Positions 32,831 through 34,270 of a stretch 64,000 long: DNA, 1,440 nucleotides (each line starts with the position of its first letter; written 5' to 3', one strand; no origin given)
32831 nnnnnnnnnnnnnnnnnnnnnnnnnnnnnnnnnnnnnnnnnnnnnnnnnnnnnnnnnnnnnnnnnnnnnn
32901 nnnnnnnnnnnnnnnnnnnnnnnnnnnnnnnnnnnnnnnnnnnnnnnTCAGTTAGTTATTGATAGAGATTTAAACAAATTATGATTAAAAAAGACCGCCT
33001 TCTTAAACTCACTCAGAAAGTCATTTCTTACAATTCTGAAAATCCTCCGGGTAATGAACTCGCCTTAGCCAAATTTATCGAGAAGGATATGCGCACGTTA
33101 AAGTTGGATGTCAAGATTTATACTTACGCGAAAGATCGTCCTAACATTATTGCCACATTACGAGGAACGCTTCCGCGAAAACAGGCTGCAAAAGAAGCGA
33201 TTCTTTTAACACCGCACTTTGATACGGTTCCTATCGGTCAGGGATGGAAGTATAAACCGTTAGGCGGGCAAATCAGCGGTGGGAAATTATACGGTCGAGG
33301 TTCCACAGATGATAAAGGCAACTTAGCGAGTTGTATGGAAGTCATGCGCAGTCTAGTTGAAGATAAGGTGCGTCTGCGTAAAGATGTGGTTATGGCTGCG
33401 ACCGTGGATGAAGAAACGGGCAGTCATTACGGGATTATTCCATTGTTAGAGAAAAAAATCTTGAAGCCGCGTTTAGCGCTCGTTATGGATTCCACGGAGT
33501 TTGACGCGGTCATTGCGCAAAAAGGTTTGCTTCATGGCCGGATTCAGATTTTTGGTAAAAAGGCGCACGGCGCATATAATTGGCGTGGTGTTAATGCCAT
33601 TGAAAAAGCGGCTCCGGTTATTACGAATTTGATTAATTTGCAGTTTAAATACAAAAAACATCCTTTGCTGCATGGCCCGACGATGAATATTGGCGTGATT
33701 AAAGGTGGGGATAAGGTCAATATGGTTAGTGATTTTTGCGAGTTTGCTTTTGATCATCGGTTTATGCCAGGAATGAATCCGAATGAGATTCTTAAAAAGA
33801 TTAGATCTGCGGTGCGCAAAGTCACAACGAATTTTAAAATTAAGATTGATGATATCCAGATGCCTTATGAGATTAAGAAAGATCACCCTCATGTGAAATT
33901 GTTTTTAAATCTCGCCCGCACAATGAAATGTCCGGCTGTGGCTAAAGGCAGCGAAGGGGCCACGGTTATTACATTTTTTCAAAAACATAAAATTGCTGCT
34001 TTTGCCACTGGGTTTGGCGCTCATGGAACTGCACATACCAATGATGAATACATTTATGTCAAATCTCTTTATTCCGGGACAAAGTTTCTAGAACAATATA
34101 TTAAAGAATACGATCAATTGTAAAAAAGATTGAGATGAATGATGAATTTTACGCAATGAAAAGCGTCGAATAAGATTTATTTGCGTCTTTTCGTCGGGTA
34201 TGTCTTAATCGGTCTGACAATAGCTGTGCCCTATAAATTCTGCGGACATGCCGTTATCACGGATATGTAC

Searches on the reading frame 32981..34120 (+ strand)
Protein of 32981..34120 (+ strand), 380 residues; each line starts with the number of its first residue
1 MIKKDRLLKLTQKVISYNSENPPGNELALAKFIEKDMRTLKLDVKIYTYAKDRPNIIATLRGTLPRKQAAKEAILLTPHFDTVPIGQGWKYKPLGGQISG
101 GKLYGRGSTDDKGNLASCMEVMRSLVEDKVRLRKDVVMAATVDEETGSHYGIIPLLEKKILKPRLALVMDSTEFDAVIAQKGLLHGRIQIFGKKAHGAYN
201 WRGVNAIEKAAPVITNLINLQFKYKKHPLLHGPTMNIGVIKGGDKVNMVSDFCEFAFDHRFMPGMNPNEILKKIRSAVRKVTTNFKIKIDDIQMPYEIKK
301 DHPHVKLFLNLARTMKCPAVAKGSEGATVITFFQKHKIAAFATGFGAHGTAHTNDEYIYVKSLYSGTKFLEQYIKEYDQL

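Call 10: search_protein_families(library=pfam, proteins=[window:32981-34120:+], max_evalue=0.01)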
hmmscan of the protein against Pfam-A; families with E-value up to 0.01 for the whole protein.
window:32981-34120:+ (380 aa): 3 families
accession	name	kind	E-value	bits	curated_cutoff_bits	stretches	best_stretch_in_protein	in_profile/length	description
PF01546.33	Peptidase_M20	-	7.2e-29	101.6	24.6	1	76-375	2-205/206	Peptidase family M20/M25/M40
PF07687.19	M20_dimer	-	3.1e-23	82.2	21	1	178-281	1-102/107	Peptidase dimerisation domain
PF04389.22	Peptidase_M28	-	5.8e-07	29.9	21.3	1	55-150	1-75/193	Peptidase family M28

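Call 61: search_protein_families(library=ncbifam, proteins=[window:32981-34120:+], max_evalue=0.01)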
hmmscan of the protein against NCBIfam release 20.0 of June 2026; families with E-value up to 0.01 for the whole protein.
window:32981-34120:+ (380 aa): 55 families (the best 25 are shown)
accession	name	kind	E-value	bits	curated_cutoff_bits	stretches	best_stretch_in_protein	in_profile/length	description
TIGR01910.1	DapE-ArgE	subfamily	7.1e-70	236.1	217.6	1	9-367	2-371/373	ArgE/DapE family deacylase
NF006399.0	PRK08651.1-2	equivalog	1.6e-62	211.9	381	2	4-221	3-217/405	succinyl-diaminopimelate desuccinylase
TIGR01892.1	AcOrn-deacetyl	equivalog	1.5e-56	192.1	297.7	1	26-373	17-364/365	acetylornithine deacetylase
NF005710.0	PRK07522.1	subfamily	1.7e-53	182.2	412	1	6-376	9-387/391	acetylornithine deacetylase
NF003474.0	PRK05111.1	equivalog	2.1e-46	158.6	460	1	28-377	34-380/383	acetylornithine deacetylase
NF006400.0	PRK08651.1-3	equivalog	2.7e-46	158.2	374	1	9-372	14-401/410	succinyl-diaminopimelate desuccinylase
NF010589.0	PRK13983.1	equivalog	8e-44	150.2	333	1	4-373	13-405/409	M20 family metallo-hydrolase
NF006365.0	PRK08588.1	subfamily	2.7e-41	142.1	289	1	3-377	5-380/383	succinyl-diaminopimelate desuccinylase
NF009555.0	PRK13004.1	equivalog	4.6e-41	141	321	1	4-375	14-393/399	YgeY family selenium metabolism-linked hydrolase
TIGR01900.1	dapE-gram_pos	equivalog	1.9e-38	132.3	304.2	1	6-374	4-350/351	succinyl-diaminopimelate desuccinylase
NF005373.0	PRK06915.1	equivalog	3.5e-34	118.5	428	1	47-374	74-414/422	peptidase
NF009557.0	PRK13009.1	equivalog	5.5e-34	117.9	284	1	6-377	4-374/377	succinyl-diaminopimelate desuccinylase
NF006398.0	PRK08651.1-1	equivalog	5.9e-34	117.7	439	1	4-376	11-398/403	succinyl-diaminopimelate desuccinylase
NF006370.0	PRK08596.1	equivalog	4.4e-33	114.5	412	1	3-377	15-419/425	acetylornithine deacetylase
NF009558.0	PRK13013.1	equivalog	2.5e-31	108.8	428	1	3-374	14-420/429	acetylornithine deacetylase/succinyl-diaminopimelate desuccinylase family protein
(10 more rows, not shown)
